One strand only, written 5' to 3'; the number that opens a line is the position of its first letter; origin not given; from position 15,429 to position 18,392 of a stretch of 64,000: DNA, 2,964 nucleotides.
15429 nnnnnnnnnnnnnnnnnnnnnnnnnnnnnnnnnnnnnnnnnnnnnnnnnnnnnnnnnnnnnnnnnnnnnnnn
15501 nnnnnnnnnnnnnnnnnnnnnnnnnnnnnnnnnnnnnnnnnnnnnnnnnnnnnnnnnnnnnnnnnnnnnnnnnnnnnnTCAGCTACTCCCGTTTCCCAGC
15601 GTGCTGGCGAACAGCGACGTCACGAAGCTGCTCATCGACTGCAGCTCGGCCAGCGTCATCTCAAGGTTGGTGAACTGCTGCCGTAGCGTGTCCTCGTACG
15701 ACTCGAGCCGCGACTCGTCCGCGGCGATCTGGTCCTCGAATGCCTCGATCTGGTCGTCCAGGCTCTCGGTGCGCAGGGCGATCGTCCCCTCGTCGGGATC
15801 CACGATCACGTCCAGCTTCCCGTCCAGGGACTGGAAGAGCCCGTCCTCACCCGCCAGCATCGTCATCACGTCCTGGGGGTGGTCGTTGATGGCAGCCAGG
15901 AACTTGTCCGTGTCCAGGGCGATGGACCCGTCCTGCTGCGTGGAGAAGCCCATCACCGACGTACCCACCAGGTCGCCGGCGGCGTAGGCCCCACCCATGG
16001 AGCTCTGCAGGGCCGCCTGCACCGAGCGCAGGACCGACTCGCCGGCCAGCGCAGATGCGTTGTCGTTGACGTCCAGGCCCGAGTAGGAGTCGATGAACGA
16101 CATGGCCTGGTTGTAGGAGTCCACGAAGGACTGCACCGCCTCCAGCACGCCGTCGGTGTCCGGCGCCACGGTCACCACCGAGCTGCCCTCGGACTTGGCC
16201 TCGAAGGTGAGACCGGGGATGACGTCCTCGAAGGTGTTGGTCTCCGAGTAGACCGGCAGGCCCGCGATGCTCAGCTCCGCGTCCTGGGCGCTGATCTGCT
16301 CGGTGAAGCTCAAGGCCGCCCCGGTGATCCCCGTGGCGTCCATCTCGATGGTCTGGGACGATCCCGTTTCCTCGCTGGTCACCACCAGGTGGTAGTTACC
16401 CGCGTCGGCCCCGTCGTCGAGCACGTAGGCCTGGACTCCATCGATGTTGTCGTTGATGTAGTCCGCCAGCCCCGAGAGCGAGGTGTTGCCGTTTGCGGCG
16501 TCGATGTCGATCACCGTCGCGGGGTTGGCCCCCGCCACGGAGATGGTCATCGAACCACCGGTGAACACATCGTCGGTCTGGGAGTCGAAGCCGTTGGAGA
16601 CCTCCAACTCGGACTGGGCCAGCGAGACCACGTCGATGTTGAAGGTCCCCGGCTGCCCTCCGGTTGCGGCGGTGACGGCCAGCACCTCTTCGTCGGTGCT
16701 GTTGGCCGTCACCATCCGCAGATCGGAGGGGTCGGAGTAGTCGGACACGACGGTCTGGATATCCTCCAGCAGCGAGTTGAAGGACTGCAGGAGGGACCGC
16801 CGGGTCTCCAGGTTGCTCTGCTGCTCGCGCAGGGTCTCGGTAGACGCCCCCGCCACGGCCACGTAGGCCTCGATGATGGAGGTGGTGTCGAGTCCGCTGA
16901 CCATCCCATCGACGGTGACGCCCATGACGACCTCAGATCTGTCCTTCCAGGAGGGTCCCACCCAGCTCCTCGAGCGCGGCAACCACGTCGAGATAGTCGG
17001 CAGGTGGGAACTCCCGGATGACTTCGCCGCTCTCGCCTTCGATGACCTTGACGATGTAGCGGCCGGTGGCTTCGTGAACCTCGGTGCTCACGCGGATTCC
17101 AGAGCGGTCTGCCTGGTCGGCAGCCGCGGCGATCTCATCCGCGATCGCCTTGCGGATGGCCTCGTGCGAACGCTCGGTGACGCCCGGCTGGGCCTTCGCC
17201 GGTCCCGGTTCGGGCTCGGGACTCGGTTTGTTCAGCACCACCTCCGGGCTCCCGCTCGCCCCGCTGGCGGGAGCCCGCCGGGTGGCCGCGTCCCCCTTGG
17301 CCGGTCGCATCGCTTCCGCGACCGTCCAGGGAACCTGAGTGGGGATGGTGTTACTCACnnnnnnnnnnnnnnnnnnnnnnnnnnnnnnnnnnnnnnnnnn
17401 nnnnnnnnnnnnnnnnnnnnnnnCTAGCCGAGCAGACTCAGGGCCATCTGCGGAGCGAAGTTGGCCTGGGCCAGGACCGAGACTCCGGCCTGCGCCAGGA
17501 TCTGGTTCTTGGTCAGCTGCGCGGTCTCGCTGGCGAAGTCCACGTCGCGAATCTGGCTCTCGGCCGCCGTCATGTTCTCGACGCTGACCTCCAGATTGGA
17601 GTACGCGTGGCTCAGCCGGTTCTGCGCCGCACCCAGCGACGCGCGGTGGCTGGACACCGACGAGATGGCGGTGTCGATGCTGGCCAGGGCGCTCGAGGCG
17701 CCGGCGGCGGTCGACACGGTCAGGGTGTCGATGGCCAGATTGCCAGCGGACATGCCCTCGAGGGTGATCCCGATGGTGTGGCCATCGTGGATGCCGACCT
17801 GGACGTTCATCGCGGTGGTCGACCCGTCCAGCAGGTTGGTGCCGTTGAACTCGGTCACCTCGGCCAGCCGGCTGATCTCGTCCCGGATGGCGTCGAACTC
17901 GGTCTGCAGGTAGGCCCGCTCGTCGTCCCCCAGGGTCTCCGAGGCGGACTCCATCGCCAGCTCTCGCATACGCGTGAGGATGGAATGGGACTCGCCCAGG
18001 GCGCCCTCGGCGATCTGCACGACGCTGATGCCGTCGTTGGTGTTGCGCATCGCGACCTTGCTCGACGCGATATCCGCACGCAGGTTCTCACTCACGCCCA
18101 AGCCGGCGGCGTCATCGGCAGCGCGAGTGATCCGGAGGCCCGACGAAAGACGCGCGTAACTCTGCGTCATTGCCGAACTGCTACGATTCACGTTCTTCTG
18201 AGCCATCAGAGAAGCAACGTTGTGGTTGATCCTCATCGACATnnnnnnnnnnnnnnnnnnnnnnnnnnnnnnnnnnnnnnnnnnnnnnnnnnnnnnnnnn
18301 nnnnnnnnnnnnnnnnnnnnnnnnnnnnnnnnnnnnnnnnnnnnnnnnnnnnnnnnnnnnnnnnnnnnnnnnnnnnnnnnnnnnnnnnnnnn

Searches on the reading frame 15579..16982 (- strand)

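Call 9: search_protein_families(library=pfam, proteins=[window:15579-16982:-])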
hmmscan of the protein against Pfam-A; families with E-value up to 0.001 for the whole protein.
window:15579-16982:- (467 aa): 3 families
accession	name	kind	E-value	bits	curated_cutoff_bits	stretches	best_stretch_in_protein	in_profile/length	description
PF07195.17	FliD_C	-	4.7e-42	144.5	25.4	1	232-448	1-235/236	Flagellar hook-associated protein 2 C-terminus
PF02465.23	FliD_N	-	2e-18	67.2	24.8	1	29-124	1-96/97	Flagellar hook-associated protein 2 N-terminus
PF07196.18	Flagellin_IN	-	7.2e-06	26.5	22.7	1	145-204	2-54/55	Flagellin hook IN motif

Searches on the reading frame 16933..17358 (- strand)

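Call 16: search_protein_families(library=pfam, proteins=[window:16933-17358:-])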
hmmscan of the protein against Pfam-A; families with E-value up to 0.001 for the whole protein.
window:16933-17358:- (141 aa): 1 family
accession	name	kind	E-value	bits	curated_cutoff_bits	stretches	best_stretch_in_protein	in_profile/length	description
PF03646.20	FlaG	-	9.3e-14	51.8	23.8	1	60-137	22-99/101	FlaG protein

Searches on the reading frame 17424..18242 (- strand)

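Call 16: search_protein_families(library=pfam, proteins=[window:17424-18242:-])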
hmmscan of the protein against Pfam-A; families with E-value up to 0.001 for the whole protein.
window:17424-18242:- (272 aa): 2 families
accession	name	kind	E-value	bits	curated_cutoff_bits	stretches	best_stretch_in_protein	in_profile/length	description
PF00669.25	Flagellin_N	-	4.8e-41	140.5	26.6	1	5-143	1-139/139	Bacterial flagellin N-terminal helical region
PF00700.27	Flagellin_C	-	1.8e-27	95.9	23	1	187-271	2-86/86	Bacterial flagellin C-terminal helical region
